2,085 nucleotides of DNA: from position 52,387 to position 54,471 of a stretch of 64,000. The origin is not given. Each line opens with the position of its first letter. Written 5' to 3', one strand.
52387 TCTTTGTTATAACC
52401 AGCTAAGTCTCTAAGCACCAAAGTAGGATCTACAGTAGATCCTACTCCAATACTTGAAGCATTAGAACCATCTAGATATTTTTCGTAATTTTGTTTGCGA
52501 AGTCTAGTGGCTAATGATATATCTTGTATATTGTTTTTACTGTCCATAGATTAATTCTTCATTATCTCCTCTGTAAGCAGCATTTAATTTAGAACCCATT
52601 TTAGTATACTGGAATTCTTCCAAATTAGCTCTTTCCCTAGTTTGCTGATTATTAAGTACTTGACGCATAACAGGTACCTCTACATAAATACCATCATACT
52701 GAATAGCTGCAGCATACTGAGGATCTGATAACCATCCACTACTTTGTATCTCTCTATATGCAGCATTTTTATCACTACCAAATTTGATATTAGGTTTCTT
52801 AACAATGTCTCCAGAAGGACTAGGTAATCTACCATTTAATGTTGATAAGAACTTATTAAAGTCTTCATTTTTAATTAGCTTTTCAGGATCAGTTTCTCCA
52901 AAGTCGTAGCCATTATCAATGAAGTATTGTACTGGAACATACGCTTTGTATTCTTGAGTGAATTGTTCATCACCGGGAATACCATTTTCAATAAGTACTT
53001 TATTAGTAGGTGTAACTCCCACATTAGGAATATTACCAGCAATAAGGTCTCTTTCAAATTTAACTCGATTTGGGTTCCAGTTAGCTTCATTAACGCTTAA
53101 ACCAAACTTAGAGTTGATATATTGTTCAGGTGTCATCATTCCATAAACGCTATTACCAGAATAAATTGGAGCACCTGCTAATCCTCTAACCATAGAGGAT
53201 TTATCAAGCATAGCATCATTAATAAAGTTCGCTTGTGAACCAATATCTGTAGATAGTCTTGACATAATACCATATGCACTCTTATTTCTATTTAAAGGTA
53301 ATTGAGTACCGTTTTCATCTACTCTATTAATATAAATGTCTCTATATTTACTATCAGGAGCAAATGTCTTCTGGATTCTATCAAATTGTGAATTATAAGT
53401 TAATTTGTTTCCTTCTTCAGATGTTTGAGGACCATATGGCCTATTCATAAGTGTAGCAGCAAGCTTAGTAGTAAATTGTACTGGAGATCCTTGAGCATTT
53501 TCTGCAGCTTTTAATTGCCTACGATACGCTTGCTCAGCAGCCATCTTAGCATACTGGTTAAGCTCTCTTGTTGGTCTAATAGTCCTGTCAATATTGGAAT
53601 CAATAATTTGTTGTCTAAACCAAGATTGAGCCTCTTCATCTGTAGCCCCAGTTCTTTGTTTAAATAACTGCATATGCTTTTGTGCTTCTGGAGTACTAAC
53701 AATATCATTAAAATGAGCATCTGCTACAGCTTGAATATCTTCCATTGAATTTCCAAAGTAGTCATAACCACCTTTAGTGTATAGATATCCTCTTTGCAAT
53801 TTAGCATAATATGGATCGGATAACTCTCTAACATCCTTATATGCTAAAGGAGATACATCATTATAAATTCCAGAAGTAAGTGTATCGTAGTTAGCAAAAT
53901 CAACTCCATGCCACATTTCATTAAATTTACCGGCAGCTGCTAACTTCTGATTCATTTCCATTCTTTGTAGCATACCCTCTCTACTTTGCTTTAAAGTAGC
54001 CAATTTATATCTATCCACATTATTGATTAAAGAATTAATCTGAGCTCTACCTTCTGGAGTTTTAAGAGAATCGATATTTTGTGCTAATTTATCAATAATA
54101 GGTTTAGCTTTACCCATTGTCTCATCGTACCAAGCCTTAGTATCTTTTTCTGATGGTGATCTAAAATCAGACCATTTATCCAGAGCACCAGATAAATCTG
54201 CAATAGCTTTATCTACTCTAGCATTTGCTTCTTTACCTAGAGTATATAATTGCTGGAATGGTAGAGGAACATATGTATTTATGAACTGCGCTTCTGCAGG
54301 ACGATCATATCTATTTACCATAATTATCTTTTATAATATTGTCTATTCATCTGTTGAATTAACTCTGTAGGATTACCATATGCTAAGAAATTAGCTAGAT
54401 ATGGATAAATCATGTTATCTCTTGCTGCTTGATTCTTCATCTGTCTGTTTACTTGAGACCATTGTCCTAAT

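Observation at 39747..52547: A single 4266-aa ORF combines a zincin motif and the virion RNAP DxDxD module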

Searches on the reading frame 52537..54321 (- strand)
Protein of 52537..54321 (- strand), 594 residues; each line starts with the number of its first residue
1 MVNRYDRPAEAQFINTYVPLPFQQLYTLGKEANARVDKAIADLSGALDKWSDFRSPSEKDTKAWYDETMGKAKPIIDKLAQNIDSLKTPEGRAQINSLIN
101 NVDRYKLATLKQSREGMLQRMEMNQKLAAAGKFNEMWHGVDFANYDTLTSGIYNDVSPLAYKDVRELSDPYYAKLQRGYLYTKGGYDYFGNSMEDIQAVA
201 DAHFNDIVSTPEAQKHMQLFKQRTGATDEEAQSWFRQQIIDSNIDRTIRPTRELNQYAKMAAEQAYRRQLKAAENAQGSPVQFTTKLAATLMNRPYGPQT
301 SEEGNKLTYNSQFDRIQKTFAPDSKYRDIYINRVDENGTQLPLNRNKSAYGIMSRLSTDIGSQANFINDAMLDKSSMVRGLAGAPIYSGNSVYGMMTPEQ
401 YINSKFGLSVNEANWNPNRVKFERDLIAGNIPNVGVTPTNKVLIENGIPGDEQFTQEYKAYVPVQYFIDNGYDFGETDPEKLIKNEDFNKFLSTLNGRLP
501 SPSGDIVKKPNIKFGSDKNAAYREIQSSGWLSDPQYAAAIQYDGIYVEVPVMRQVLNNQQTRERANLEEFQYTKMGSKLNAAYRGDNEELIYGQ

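Call 63: search_protein_families(library=pfam, proteins=[window:52537-54321:-], max_evalue=0.001)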
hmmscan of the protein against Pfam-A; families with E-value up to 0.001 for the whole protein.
window:52537-54321:- (594 aa): 0 families
